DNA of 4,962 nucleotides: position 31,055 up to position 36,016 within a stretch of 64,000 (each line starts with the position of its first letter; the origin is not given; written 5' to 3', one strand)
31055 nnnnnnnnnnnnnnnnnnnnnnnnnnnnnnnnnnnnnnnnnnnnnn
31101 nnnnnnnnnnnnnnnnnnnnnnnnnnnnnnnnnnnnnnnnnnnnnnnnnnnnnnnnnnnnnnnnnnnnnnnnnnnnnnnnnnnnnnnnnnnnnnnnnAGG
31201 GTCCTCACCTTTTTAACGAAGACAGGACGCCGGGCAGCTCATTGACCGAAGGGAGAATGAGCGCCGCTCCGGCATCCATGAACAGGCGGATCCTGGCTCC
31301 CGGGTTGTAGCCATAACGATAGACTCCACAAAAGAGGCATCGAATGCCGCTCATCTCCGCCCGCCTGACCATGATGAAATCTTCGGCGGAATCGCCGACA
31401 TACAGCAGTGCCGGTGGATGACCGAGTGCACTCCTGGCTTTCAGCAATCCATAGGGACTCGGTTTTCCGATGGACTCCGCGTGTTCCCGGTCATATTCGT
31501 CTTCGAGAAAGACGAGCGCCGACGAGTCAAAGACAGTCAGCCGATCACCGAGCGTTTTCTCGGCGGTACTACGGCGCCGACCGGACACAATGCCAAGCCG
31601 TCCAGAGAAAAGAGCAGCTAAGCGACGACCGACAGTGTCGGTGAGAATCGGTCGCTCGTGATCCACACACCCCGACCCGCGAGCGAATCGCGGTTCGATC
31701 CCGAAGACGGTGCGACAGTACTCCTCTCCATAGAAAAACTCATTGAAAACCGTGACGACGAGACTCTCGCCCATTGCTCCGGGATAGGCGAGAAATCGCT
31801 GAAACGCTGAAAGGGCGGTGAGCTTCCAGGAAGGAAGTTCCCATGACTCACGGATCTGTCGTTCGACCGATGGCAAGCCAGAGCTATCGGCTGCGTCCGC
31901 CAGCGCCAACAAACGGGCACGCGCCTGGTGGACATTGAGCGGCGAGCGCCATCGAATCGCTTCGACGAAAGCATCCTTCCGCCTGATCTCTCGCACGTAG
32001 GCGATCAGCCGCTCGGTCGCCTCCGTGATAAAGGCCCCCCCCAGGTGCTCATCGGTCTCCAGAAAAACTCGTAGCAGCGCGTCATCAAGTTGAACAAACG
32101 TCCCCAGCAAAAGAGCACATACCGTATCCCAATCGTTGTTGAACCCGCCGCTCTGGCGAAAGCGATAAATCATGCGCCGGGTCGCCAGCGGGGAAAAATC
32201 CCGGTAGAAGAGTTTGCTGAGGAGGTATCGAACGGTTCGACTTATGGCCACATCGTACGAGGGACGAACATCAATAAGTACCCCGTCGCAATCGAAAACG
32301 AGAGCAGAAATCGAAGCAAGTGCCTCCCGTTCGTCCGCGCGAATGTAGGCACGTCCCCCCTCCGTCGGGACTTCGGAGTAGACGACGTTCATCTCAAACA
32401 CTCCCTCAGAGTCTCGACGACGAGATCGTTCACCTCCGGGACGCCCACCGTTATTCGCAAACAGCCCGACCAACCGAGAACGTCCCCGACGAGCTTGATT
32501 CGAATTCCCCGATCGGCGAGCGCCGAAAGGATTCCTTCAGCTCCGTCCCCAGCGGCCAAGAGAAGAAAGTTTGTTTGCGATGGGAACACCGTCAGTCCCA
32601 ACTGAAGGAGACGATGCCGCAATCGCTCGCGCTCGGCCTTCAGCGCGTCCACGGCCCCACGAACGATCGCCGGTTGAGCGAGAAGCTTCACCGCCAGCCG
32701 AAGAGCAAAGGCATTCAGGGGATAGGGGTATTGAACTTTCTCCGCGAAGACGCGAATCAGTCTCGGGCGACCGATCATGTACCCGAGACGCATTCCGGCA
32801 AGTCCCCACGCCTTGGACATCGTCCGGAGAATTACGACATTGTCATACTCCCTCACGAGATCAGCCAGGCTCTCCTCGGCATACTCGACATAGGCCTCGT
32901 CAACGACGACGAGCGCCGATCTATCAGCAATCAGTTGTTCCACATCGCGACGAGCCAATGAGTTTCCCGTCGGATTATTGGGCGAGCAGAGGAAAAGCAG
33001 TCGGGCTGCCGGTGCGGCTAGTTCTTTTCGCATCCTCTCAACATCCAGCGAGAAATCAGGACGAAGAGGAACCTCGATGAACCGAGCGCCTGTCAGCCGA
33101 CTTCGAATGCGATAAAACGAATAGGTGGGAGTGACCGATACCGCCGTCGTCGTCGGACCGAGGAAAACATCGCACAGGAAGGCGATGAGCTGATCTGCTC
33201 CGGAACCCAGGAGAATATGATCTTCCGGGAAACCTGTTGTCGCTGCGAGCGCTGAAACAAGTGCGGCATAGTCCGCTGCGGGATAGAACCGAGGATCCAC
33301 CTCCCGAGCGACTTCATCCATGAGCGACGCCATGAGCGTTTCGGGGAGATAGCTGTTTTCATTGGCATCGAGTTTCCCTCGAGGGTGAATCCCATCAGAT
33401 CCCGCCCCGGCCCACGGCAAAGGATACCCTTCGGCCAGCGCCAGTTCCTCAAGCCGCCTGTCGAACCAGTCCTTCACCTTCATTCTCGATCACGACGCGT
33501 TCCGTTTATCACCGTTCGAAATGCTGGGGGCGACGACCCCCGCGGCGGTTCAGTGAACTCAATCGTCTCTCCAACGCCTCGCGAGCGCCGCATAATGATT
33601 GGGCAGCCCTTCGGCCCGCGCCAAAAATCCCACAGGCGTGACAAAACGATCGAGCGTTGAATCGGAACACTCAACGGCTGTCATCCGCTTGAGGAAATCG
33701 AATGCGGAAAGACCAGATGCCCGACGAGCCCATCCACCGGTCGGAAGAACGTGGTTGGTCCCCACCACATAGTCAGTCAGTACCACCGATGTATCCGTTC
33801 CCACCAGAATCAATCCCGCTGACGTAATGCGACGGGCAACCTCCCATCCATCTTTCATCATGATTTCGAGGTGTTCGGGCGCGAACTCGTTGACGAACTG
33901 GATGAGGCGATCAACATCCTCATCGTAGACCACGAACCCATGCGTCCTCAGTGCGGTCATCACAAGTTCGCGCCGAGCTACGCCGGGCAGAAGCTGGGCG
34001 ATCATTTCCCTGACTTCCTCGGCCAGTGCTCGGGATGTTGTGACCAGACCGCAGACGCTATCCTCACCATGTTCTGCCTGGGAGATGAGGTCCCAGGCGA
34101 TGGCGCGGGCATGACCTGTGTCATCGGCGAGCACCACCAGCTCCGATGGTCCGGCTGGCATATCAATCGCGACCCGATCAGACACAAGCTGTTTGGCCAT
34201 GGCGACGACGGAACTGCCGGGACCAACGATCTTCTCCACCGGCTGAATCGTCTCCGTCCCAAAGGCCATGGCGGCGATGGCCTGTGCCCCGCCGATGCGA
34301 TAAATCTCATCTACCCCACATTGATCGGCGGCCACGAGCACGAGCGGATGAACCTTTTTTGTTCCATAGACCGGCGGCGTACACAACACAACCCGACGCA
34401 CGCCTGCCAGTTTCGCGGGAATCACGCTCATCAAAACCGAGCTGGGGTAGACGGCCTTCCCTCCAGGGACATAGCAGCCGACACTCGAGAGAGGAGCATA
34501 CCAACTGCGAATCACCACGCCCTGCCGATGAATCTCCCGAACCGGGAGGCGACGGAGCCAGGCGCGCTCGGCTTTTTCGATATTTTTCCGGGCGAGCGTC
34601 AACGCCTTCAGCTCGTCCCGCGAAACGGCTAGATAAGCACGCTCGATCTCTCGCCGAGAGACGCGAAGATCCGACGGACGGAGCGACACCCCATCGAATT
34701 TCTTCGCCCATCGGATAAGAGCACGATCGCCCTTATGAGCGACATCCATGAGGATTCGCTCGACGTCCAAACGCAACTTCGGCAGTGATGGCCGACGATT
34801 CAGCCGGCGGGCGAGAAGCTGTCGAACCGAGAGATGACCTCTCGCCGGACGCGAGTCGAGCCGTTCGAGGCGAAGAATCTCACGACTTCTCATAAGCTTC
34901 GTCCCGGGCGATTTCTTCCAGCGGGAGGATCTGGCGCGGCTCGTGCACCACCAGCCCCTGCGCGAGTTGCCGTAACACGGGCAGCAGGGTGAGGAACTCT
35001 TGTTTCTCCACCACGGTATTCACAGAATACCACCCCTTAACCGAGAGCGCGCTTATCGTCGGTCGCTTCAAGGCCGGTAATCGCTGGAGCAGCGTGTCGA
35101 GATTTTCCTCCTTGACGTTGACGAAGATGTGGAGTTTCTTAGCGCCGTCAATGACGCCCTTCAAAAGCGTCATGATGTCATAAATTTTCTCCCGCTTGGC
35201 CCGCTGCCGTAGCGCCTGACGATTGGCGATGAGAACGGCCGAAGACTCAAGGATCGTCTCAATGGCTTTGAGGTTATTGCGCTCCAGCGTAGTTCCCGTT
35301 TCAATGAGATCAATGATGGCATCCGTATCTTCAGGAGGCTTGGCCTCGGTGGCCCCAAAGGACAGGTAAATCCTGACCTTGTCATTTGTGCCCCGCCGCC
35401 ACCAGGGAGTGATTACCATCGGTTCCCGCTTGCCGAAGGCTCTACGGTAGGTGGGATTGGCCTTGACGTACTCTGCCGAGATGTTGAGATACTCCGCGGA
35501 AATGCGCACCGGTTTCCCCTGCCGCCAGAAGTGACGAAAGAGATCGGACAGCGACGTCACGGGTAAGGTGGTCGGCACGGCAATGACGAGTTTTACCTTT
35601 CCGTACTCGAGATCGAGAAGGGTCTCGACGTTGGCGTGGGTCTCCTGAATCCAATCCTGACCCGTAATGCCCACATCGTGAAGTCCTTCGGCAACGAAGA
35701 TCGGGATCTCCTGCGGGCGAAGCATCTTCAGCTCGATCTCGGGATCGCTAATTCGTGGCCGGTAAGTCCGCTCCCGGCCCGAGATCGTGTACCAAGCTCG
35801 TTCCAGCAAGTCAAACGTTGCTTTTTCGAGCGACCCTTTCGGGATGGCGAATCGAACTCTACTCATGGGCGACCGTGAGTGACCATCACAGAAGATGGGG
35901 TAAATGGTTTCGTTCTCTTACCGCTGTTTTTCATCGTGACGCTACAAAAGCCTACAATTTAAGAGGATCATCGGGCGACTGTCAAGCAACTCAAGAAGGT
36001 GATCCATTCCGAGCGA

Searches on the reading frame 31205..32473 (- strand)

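Call 35: search_protein_families(library=pfam, proteins=[window:31205-32473:-], max_evalue=0.00001)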
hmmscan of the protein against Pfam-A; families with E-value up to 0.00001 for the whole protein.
window:31205-32473:- (422 aa): 1 family
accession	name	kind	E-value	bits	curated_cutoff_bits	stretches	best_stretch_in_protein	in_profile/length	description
PF00702.32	Hydrolase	-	2.2e-11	45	26.4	1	292-372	116-190/191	haloacid dehalogenase-like hydrolase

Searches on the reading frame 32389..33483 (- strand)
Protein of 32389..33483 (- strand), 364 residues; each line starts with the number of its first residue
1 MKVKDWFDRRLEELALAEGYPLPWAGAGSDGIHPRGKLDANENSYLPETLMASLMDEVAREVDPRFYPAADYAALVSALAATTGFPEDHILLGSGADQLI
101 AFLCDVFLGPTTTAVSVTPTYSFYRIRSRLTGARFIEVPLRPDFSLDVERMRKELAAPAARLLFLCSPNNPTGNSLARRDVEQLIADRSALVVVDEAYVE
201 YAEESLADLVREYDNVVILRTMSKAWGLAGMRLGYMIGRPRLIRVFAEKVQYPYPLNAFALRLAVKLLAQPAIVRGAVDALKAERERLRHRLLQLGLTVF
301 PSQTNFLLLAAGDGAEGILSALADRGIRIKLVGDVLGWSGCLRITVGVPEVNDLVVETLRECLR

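Call 35: search_protein_families(library=pfam, proteins=[window:32389-33483:-], max_evalue=0.00001)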
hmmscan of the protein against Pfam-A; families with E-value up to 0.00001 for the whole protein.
window:32389-33483:- (364 aa): 2 families
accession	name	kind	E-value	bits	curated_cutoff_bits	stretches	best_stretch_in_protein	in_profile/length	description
PF00155.27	Aminotran_1_2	-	4.2e-49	168.1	19.7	1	37-354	5-356/361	Aminotransferase class I and II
PF04864.19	Alliinase_C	-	4.3e-06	26.3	22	1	87-237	66-207/363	Allinase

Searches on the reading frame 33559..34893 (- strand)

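Call 35: search_protein_families(library=pfam, proteins=[window:33559-34893:-], max_evalue=0.00001)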
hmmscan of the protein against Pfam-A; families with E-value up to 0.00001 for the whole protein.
window:33559-34893:- (444 aa): 1 family
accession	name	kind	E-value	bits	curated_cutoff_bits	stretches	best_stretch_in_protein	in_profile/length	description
PF00815.25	Histidinol_dh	-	2.9e-143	478.3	27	1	40-440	11-410/411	Histidinol dehydrogenase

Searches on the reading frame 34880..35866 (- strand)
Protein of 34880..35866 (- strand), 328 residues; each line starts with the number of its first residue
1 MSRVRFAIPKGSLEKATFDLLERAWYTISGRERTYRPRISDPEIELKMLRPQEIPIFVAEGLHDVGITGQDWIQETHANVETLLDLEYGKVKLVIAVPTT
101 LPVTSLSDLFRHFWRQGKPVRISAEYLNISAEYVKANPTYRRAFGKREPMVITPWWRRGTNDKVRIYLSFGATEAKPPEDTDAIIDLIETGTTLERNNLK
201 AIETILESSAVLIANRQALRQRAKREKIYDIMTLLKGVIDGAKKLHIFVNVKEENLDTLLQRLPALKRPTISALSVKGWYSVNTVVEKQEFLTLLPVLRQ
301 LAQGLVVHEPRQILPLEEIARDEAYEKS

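Call 35: search_protein_families(library=pfam, proteins=[window:34880-35866:-], max_evalue=0.00001)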
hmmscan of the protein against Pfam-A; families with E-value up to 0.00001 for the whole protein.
window:34880-35866:- (328 aa): 2 families
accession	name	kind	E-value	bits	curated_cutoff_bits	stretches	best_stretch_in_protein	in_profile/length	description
PF01634.23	HisG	-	2.5e-41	141.7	25.5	1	50-236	1-157/158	ATP phosphoribosyltransferase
PF08029.16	HisG_C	-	1.3e-14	54.5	23.5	1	243-307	3-68/73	HisG, C-terminal domain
